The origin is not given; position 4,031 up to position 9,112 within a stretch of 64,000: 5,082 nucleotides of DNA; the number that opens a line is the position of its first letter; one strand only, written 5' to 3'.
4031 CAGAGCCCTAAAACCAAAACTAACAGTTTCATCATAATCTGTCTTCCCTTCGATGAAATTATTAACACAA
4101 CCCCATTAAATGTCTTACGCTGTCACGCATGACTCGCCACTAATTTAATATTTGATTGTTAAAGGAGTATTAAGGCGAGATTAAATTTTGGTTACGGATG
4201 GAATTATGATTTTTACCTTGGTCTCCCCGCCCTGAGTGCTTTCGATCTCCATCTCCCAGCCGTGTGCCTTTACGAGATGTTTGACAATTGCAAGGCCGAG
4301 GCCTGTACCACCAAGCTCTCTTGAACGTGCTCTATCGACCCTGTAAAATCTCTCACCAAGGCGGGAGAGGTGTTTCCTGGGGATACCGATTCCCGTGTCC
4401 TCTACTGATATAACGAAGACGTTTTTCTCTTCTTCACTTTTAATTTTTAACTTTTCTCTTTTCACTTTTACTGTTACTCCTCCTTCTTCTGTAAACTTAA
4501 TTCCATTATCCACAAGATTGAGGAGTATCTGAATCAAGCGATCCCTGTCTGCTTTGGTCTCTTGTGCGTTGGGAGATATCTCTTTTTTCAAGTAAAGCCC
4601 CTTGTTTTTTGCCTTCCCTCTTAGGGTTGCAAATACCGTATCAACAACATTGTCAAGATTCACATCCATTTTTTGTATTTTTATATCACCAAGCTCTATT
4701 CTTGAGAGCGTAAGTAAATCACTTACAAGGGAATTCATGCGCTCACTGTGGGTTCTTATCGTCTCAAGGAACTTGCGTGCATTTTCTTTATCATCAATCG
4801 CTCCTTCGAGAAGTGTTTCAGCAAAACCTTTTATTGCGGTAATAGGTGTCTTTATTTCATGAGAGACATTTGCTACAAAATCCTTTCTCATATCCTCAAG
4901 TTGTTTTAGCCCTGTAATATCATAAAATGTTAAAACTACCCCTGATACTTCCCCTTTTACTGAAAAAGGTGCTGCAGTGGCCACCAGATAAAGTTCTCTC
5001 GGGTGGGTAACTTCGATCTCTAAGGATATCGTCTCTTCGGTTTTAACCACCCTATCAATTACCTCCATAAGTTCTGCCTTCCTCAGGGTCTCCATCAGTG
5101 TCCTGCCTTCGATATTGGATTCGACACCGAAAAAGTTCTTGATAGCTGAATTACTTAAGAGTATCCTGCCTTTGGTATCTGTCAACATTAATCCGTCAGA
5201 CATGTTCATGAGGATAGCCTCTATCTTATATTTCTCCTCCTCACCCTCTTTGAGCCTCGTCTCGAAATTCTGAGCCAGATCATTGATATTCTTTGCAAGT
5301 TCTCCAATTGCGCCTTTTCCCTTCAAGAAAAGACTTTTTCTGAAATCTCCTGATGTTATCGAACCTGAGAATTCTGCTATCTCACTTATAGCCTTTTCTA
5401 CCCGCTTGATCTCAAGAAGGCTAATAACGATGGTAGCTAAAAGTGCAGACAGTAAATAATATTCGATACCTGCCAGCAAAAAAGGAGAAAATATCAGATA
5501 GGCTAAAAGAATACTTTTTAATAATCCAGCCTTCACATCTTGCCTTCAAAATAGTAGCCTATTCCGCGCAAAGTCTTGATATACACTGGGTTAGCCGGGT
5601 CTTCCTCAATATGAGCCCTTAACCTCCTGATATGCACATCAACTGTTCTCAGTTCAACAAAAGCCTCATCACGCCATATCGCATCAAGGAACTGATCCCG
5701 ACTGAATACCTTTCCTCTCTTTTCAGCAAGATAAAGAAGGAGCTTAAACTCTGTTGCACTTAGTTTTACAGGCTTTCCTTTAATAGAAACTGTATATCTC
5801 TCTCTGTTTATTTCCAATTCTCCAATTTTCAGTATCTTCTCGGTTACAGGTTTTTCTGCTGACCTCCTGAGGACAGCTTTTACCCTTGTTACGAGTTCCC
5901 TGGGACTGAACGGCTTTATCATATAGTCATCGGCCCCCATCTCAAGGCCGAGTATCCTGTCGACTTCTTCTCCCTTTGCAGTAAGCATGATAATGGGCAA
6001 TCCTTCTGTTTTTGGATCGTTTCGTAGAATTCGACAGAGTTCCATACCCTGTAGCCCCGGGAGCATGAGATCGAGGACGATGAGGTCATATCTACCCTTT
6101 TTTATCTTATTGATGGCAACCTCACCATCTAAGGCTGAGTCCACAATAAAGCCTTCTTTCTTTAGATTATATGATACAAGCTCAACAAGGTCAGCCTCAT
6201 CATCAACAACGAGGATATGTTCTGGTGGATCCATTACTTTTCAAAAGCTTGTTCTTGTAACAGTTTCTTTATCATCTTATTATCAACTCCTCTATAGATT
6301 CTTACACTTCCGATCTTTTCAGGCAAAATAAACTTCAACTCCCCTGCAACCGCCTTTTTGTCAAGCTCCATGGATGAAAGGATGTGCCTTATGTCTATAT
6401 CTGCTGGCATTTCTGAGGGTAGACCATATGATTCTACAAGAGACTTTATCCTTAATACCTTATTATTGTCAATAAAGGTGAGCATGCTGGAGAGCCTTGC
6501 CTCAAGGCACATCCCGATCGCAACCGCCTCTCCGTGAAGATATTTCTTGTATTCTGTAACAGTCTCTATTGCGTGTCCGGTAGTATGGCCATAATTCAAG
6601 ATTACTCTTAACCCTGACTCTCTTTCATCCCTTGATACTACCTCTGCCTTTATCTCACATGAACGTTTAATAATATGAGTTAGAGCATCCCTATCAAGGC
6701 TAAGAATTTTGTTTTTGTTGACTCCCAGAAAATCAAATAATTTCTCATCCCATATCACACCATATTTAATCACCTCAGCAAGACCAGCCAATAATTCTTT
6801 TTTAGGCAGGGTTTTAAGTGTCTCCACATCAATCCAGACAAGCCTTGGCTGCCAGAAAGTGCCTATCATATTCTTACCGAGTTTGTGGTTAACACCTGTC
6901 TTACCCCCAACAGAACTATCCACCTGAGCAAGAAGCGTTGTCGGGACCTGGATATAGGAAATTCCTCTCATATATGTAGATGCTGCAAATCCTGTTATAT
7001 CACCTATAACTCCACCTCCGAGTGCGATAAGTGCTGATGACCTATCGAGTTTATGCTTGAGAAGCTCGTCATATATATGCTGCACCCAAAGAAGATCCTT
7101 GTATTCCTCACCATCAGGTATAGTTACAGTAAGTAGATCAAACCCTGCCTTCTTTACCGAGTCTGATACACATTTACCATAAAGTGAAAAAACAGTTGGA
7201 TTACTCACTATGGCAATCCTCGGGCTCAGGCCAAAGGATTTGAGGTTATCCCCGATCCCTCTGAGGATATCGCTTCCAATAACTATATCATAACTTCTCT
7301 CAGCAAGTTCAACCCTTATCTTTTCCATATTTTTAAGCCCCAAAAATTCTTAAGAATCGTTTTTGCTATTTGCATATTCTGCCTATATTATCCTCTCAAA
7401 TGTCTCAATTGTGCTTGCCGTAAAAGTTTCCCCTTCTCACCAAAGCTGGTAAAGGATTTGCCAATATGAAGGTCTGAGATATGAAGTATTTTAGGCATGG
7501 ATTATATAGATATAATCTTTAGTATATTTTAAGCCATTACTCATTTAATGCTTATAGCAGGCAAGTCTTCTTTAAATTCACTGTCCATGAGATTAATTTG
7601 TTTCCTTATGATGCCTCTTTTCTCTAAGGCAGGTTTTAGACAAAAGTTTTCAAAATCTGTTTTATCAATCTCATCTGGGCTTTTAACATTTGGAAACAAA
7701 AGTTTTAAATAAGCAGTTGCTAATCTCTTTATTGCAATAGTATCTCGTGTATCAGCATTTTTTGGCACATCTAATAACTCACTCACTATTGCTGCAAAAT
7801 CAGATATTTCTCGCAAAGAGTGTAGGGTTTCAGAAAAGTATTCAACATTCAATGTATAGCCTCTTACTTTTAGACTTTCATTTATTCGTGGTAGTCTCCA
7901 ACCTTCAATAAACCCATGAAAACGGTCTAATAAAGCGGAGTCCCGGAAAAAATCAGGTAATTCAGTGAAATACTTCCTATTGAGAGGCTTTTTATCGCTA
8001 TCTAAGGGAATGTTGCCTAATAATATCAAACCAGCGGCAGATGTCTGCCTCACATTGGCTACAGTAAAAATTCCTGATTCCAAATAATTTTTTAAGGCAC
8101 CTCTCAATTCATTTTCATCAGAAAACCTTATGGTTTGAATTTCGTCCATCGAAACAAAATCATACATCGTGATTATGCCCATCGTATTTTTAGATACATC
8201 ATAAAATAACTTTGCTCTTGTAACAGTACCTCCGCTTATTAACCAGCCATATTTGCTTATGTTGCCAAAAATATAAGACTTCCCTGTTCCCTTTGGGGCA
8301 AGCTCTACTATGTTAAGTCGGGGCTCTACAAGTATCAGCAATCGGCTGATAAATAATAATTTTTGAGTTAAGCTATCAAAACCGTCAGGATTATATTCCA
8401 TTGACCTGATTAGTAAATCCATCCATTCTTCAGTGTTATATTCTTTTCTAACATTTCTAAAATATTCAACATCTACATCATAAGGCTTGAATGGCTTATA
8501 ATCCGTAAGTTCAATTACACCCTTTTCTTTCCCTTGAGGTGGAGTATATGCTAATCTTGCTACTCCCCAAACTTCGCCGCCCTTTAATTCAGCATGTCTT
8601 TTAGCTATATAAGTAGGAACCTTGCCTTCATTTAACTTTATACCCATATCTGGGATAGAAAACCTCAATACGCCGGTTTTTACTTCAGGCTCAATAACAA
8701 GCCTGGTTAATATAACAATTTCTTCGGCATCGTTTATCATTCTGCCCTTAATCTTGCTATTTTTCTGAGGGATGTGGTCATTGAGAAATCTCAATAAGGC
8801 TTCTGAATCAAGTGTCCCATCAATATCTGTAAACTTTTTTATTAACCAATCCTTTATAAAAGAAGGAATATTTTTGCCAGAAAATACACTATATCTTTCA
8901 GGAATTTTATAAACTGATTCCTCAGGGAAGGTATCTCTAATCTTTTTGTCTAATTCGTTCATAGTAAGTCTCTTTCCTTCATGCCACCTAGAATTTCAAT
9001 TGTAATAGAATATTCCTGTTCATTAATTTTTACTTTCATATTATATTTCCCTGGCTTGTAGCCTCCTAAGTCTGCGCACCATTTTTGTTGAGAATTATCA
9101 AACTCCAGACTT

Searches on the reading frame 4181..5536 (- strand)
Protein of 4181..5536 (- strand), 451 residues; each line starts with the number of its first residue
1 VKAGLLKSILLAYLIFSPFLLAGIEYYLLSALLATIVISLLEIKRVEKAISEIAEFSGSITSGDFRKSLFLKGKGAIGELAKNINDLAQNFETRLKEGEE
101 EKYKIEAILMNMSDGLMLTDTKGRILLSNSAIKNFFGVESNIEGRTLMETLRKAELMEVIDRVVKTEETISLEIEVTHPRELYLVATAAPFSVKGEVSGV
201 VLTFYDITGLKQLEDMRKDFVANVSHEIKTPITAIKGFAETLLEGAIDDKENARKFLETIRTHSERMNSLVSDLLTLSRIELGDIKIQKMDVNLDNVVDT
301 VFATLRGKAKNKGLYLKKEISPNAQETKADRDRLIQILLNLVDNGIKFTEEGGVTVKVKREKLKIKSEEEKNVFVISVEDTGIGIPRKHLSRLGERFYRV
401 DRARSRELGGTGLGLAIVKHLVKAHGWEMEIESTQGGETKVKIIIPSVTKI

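Call 15: search_protein_families(library=pfam, proteins=[window:4181-5536:-])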
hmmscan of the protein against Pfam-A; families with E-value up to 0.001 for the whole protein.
window:4181-5536:- (451 aa): 7 families
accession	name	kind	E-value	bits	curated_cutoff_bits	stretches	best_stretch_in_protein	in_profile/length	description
PF02518.31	HATPase_c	-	4.1e-28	98.5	26.4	1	330-447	2-109/111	Histidine kinase-, DNA gyrase B-, and HSP90-like ATPase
PF00512.31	HisKA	-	7.9e-23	80.7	26.9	1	216-282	1-65/66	His Kinase A (phospho-acceptor) domain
PF08448.16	PAS_4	-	2.4e-09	37.8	23.1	1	111-211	3-109/110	PAS fold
PF13426.13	PAS_9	-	2.2e-06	28.3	27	1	113-208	1-102/103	PAS domain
PF13596.12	PAS_10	-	7.1e-06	27.1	22.1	1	106-208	2-106/106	PAS domain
PF00989.32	PAS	-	1.1e-05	25.8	22.6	1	105-207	3-113/113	PAS fold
PF14501.12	HATPase_c_5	-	2.8e-05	24.4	22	1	334-445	6-101/102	GHKL domain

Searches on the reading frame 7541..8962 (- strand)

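Call 69: search_protein_families(library=pfam, proteins=[window:7541-8962:-])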
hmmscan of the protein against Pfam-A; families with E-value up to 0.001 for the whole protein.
window:7541-8962:- (473 aa): 2 families
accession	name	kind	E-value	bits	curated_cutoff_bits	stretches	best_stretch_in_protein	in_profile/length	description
PF13337.12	BrxL_ATPase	-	2.6e-115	385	25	1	151-466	2-310/313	Lon-like protease BrxL-like, ATPase domain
PF20442.3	BrxL_N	-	4.2e-21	75.7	28.2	1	11-139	2-132/132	BREX system Lon protease-like protein BrxL N-terminal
